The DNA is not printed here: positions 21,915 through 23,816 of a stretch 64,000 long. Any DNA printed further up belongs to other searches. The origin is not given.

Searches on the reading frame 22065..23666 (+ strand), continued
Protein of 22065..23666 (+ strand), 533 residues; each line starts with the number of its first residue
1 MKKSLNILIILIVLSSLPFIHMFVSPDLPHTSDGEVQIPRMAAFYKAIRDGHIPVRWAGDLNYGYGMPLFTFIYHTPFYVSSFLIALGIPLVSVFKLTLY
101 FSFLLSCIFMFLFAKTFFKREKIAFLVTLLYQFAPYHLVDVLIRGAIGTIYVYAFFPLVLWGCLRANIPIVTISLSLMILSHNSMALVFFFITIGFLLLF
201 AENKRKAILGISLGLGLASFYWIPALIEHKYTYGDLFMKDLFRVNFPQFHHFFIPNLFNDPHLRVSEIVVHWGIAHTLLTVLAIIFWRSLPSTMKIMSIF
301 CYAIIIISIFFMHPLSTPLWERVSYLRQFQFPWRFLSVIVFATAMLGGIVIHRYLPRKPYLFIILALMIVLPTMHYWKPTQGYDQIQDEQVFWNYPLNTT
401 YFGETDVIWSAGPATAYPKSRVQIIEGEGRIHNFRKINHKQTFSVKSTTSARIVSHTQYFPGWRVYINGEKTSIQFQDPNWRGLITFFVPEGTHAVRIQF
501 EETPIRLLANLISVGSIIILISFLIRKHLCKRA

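Call 66: search_protein_families(library=pfam, proteins=[P0311, P0383, P0386, P0243], max_evalue=0.01)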
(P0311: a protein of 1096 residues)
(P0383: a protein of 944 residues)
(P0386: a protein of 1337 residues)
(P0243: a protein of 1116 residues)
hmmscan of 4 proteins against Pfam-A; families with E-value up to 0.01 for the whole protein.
P0311 (1096 aa): 2 families
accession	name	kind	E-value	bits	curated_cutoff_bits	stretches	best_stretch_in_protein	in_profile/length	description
PF10131.15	PTPS_related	-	1.6e-19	70.3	26.4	1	69-387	1-301/621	6-pyruvoyl-tetrahydropterin synthase related domain; membrane protein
PF09586.16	YfhO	-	1.8e-05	23.8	28.5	2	446-512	755-822/835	Bacterial membrane protein YfhO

P0383 (944 aa): 2 families
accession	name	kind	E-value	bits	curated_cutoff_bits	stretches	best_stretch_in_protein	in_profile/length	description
PF10131.15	PTPS_related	-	1.3e-07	30.9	26.4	1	84-400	5-301/621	6-pyruvoyl-tetrahydropterin synthase related domain; membrane protein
PF13231.12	PMT_2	-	6e-07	30.3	26.1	1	645-787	2-150/160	Dolichyl-phosphate-mannose-protein mannosyltransferase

P0386 (1337 aa): 3 families
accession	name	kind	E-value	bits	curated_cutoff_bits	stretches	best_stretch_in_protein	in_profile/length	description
PF10131.15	PTPS_related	-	8.9e-15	54.6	26.4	1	829-1156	3-302/621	6-pyruvoyl-tetrahydropterin synthase related domain; membrane protein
PF09586.16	YfhO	-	4.6e-09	35.7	28.5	1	634-705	760-832/835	Bacterial membrane protein YfhO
PF13231.12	PMT_2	-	0.0023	18.6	26.1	1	831-988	3-155/160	Dolichyl-phosphate-mannose-protein mannosyltransferase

P0243 (1116 aa): 1 family
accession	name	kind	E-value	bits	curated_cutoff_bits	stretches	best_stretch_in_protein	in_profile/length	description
PF10131.15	PTPS_related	-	1e-20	74.2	26.4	2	83-390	4-300/621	6-pyruvoyl-tetrahydropterin synthase related domain; membrane protein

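Call 68: list_cluster_members(proteins=[P0383, P0243, P0244, P0386, P0311])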
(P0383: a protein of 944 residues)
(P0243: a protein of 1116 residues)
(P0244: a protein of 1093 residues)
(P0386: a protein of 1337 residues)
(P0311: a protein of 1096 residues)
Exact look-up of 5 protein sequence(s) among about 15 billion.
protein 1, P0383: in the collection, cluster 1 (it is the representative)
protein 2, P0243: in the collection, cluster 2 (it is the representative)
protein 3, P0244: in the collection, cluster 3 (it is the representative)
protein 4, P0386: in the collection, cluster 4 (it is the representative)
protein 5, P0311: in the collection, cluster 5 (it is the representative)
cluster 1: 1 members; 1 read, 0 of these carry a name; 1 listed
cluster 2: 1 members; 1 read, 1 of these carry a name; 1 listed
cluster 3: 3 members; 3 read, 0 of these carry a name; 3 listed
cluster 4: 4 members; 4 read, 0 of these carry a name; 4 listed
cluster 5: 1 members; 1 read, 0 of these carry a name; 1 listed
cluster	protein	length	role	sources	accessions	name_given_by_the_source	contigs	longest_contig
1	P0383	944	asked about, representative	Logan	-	-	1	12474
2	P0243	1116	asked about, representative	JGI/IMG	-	hypothetical protein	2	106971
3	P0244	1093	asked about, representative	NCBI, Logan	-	-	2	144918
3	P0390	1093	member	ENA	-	-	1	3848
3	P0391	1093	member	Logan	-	-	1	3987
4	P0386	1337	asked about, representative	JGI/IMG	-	-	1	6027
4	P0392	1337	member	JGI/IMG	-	-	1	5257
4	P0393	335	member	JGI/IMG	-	-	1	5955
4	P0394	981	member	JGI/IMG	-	-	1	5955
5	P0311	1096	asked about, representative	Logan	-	-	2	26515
